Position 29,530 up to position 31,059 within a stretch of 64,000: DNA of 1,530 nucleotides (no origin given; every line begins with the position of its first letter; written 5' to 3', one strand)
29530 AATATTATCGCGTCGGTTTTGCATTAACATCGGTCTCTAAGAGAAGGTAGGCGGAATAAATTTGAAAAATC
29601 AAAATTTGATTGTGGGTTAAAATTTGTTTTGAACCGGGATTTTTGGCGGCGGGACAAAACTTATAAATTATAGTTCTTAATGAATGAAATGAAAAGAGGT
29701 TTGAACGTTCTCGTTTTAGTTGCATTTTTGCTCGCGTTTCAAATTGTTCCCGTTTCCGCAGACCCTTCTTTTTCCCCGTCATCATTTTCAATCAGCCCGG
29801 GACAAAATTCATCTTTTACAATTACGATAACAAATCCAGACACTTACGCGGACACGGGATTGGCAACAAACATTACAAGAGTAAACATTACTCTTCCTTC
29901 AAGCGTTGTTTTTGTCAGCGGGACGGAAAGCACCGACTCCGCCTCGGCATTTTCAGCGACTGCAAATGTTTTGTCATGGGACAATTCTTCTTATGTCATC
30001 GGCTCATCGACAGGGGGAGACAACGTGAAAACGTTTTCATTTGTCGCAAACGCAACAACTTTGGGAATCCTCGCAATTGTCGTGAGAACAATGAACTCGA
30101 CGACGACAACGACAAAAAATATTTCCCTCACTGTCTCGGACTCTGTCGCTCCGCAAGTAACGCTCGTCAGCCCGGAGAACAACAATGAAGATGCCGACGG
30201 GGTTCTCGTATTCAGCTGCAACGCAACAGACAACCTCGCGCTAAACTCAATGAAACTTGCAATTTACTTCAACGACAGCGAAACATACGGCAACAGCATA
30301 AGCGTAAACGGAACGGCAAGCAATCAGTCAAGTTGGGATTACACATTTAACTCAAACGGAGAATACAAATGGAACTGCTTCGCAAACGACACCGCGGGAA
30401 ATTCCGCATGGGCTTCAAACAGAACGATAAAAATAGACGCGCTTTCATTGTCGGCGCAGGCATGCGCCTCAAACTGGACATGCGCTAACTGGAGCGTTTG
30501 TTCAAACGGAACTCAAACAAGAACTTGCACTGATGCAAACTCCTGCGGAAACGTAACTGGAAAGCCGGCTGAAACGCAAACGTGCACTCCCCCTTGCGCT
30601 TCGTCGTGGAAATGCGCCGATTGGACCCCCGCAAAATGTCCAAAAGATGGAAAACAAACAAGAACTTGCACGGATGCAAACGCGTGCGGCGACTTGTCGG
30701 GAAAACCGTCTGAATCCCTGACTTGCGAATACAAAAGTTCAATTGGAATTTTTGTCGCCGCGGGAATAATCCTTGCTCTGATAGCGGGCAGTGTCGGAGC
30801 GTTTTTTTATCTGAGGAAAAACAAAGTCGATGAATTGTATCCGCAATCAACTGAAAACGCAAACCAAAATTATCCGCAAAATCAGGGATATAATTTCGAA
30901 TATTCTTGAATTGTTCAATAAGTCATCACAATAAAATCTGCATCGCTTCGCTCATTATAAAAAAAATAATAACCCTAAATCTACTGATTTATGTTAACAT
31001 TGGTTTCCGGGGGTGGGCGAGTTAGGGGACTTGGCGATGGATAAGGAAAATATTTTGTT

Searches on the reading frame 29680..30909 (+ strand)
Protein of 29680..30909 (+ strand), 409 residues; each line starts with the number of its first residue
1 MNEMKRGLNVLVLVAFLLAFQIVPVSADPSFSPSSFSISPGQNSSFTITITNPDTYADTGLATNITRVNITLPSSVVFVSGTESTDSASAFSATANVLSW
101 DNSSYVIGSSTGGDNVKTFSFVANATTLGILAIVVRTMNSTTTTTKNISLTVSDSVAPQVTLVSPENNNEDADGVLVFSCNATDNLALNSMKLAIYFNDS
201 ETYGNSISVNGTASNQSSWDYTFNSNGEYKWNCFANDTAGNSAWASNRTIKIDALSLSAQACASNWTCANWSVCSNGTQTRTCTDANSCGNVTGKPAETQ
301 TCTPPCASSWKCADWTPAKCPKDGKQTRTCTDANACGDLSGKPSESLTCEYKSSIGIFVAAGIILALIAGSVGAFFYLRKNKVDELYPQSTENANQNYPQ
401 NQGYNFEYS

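Call 20: search_protein_families(library=pfam, proteins=[window:29680-30909:+], max_evalue=0.01)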
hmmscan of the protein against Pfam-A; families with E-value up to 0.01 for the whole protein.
window:29680-30909:+ (409 aa): 0 families

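Call 30: find_homologous_proteins(query=window:29680-30909:+)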
Query window:29680-30909:+ (409 aa): 250 proteins with E <= 0.001 among 8000 candidates; the best 120 are listed.
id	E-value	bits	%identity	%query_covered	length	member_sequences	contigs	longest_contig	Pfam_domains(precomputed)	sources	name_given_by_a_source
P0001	1.6e-264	895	100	99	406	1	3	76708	-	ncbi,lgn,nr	ncbi:hypothetical protein HY449_01870 [Candidatus Pacearchaeota archaeon]|nr:hypothetical protein [C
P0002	5.8e-224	761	86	99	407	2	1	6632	-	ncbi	-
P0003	1.8e-213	727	80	99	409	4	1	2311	-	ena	-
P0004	4.0e-117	410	51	94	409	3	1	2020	-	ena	-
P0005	4.2e-114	400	49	99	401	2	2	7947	-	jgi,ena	-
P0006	1.1e-107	379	48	93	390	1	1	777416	-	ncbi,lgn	-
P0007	6.2e-105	369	49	99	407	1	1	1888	-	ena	-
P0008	6.2e-105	369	50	99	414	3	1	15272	-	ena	-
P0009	1.4e-104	368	48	99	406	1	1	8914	-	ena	-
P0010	2.4e-104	368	49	93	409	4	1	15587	-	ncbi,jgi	-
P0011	5.4e-104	366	50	100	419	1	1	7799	-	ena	-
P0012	3.7e-98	347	48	99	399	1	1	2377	-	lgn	-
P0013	4.4e-98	347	44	99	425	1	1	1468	-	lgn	-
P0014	1.5e-97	345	46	99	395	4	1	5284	-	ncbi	-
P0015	1.1e-91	326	45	99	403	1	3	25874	-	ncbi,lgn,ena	ncbi:MAG: hypothetical protein AABX93_01930 [Nanoarchaeota archaeon]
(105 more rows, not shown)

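Call 31: find_encoding_contigs(protein=P0002, flank=10000)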
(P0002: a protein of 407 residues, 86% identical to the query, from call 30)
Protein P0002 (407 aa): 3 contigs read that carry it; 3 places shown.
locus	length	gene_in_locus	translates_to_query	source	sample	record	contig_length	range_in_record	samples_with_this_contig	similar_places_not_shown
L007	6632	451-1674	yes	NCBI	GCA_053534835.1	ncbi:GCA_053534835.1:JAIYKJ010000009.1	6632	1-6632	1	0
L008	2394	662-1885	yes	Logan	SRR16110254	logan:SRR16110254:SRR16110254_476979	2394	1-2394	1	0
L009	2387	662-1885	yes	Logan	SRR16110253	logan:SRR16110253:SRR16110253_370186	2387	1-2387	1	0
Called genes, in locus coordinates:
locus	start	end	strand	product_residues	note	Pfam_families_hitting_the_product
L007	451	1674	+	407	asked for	-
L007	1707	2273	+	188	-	PF00352:TBP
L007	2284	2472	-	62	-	-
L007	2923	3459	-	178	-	PF01015:Ribosomal_S3Ae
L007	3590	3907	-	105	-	-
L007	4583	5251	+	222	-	-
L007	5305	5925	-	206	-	PF07714:PK_Tyr_Ser-Thr (weak), PF06293:Kdo (weak), PF00069:Pkinase, PF01163:RIO1, PF03109:ABC1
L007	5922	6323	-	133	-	PF07884:VKOR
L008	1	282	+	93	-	?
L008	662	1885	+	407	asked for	-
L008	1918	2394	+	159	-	?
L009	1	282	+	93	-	?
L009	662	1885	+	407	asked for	-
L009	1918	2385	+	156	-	?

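Call 32: find_encoding_contigs(protein=P0003, flank=10000)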
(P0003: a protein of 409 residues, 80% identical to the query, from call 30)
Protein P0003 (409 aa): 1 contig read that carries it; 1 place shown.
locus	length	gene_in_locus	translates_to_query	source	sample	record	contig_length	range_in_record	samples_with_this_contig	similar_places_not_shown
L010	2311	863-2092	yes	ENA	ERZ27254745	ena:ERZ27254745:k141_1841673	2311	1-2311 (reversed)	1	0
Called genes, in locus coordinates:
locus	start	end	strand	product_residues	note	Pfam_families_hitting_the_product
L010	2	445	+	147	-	PF04679:DNA_ligase_A_C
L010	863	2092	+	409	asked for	-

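Call 65: find_encoding_contigs(protein=P0006, flank=10000, max_places=3)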
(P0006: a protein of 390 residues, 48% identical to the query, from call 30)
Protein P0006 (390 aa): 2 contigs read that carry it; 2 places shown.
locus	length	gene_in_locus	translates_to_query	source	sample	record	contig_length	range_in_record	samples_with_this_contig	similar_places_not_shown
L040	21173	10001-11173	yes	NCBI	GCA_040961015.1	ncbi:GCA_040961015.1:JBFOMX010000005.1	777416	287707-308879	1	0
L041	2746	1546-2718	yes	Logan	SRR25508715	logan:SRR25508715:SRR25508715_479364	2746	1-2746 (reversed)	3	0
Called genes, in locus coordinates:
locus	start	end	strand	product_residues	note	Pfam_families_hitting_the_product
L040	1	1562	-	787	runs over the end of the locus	PF00133:tRNA-synt_1, PF09334:tRNA-synt_1g, PF13603:tRNA-synt_1_2 (faint), PF09334:tRNA-synt_1g, PF01406:tRNA-synt_1e, PF08264:Anticodon_1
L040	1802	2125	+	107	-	PF01849:NAC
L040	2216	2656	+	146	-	-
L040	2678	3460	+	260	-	PF01656:CbiA, PF06564:CBP_BcsQ, PF10609:ParA, PF13614:AAA_31, PF13500:AAA_26 (weak), PF00142:Fer4_NifH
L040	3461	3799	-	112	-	PF01588:tRNA_bind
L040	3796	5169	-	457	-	PF00133:tRNA-synt_1, PF01406:tRNA-synt_1e (weak), PF09334:tRNA-synt_1g, PF00133:tRNA-synt_1, PF01406:tRNA-synt_1e (weak), PF08264:Anticodon_1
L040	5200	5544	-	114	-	-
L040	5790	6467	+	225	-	PF13248:Zn_ribbon_3 (weak), PF24460:DUF7575 (weak)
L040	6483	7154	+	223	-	PF01255:Prenyltransf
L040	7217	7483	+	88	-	-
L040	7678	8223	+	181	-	PF00827:Ribosomal_L15e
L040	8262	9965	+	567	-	PF04675:DNA_ligase_A_N, PF01068:DNA_ligase_A_M, PF04679:DNA_ligase_A_C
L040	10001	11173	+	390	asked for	-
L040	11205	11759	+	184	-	PF00352:TBP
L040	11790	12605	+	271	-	-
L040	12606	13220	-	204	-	-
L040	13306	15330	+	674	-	PF17207:MCM_OB, PF00493:MCM, PF07726:AAA_3 (weak), PF01078:Mg_chelatase (weak), PF17855:MCM_lid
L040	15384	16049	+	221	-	PF01336:tRNA_anti-codon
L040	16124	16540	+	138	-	PF01873:eIF-5_eIF-2B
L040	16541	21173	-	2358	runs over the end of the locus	PF19077:Big_13 (faint), PF13385:Laminin_G_3, PF00354:Pentaxin (faint), PF02210:Laminin_G_2 (faint), PF02973:Sialidase (faint), PF13385:Laminin_G_3, PF13229:Beta_helix, PF13385:Laminin_G_3, +1 more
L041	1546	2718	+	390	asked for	-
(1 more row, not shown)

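Call 66: find_encoding_contigs(protein=P0015, flank=10000, max_places=3)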
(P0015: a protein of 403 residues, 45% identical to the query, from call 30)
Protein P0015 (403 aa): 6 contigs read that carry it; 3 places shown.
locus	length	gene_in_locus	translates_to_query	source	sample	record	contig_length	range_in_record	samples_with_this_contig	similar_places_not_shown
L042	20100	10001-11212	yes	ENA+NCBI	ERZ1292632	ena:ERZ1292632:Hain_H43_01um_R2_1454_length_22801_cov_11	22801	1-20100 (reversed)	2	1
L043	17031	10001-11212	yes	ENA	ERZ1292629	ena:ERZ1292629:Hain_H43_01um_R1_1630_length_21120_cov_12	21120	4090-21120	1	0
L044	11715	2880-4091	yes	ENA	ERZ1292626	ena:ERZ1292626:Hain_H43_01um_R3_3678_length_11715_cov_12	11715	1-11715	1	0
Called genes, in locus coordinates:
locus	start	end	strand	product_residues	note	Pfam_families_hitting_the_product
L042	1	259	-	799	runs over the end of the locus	PF00133:tRNA-synt_1, PF09334:tRNA-synt_1g, PF13603:tRNA-synt_1_2 (faint), PF09334:tRNA-synt_1g (weak), PF01406:tRNA-synt_1e (weak), PF08264:Anticodon_1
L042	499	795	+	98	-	PF01849:NAC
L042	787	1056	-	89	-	-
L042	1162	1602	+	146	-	-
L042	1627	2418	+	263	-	PF01656:CbiA, PF06564:CBP_BcsQ, PF10609:ParA, PF13614:AAA_31, PF13500:AAA_26, PF00142:Fer4_NifH (weak)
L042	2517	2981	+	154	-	PF00293:NUDIX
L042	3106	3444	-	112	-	PF01588:tRNA_bind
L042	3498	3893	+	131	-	PF01909:NTP_transf_2, PF18765:Polbeta (weak)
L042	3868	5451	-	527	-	PF00133:tRNA-synt_1, PF01406:tRNA-synt_1e, PF09334:tRNA-synt_1g, PF00133:tRNA-synt_1, PF08264:Anticodon_1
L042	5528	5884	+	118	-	-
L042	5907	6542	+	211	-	-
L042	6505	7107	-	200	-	PF06941:NT5C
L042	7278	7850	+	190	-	PF00827:Ribosomal_L15e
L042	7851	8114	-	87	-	-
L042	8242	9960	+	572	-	PF04675:DNA_ligase_A_N, PF01068:DNA_ligase_A_M, PF04679:DNA_ligase_A_C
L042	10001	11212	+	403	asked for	-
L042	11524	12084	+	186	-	PF00352:TBP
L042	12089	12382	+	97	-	-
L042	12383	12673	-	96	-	-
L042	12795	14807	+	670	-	PF14551:MCM_N (weak), PF17207:MCM_OB, PF00493:MCM, PF07726:AAA_3 (weak), PF01078:Mg_chelatase (weak), PF17855:MCM_lid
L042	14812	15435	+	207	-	PF01336:tRNA_anti-codon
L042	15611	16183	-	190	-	-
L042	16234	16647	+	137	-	PF01873:eIF-5_eIF-2B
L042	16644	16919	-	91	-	-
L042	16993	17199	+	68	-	-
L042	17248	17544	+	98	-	PF04242:DUF424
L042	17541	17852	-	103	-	-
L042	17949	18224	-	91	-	-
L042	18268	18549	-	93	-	-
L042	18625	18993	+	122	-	PF01176:eIF-1a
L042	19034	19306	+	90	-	-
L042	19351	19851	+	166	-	PF21800:KH_KRR1_2nd, PF22891:KH_PNO1_2nd, PF00013:KH_1 (weak)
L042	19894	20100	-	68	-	?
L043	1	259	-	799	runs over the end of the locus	PF00133:tRNA-synt_1, PF09334:tRNA-synt_1g, PF13603:tRNA-synt_1_2 (faint), PF09334:tRNA-synt_1g (weak), PF01406:tRNA-synt_1e (weak), PF08264:Anticodon_1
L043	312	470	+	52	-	PF03911:Sec61_beta (weak)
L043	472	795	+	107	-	PF01849:NAC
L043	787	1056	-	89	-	-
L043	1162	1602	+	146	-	-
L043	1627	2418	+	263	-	PF01656:CbiA, PF06564:CBP_BcsQ, PF10609:ParA, PF13614:AAA_31, PF13500:AAA_26, PF00142:Fer4_NifH (weak)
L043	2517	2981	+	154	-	PF00293:NUDIX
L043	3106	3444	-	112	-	PF01588:tRNA_bind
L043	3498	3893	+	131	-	PF01909:NTP_transf_2, PF18765:Polbeta (weak)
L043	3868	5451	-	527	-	PF00133:tRNA-synt_1, PF01406:tRNA-synt_1e, PF09334:tRNA-synt_1g, PF00133:tRNA-synt_1, PF08264:Anticodon_1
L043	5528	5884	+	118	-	-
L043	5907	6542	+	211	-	-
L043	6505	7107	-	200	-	PF06941:NT5C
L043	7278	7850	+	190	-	PF00827:Ribosomal_L15e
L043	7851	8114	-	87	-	-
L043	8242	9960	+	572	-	PF04675:DNA_ligase_A_N, PF01068:DNA_ligase_A_M, PF04679:DNA_ligase_A_C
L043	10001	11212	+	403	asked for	-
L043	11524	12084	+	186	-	PF00352:TBP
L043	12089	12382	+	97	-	-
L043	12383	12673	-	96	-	-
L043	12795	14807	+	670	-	PF14551:MCM_N (weak), PF17207:MCM_OB, PF00493:MCM, PF07726:AAA_3 (weak), PF01078:Mg_chelatase (weak), PF17855:MCM_lid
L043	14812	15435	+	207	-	PF01336:tRNA_anti-codon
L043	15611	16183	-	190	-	-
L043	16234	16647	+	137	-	PF01873:eIF-5_eIF-2B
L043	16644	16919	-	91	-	-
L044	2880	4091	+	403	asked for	-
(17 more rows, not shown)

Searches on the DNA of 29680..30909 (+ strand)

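Call 87: search_rna_families(sources=[L038, L010, L012], threshold=evalue, max_evalue=1)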
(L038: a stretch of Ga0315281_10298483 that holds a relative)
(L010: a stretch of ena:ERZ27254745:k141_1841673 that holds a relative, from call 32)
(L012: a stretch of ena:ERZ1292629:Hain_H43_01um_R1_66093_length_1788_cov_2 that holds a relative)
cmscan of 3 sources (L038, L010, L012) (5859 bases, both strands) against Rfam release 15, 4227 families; matches with E-value up to 1: 0.
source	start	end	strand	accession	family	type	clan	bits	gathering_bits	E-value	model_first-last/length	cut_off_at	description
